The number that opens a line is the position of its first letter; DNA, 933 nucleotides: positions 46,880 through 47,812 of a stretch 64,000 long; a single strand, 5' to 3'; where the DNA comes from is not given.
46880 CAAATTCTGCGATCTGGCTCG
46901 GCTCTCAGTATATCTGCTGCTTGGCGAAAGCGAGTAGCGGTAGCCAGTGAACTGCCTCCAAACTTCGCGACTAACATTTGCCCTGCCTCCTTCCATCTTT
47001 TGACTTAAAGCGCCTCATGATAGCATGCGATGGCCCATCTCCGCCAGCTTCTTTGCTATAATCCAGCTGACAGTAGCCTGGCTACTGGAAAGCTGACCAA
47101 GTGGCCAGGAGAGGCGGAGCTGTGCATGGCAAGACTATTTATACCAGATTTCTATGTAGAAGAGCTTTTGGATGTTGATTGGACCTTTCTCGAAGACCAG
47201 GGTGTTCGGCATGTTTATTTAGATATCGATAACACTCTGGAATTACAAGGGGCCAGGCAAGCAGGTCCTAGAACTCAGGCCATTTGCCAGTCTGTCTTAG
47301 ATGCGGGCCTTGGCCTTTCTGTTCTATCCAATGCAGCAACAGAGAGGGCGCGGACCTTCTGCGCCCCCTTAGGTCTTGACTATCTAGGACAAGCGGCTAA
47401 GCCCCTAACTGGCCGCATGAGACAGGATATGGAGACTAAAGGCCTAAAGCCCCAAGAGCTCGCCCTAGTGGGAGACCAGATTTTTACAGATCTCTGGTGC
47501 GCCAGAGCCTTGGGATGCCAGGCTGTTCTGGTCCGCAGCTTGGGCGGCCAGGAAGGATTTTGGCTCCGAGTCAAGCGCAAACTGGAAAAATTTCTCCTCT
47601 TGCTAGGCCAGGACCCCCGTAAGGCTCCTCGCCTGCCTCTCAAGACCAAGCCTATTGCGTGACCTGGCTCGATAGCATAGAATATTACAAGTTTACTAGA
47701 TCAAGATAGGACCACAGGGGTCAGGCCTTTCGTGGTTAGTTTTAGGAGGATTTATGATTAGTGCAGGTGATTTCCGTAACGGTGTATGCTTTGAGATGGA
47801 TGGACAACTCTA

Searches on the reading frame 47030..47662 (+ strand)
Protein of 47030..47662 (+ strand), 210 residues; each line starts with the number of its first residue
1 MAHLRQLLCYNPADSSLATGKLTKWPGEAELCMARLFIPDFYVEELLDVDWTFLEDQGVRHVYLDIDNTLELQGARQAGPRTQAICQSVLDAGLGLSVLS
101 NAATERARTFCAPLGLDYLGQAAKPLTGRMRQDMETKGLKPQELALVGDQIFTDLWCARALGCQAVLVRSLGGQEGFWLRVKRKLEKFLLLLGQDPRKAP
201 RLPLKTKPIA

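Call 36: find_encoding_contigs(protein=window:47030-47662:+, flank=10000, max_places=3)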
Protein window:47030-47662:+ (210 aa): no gene with exactly this product is on record in the collection.
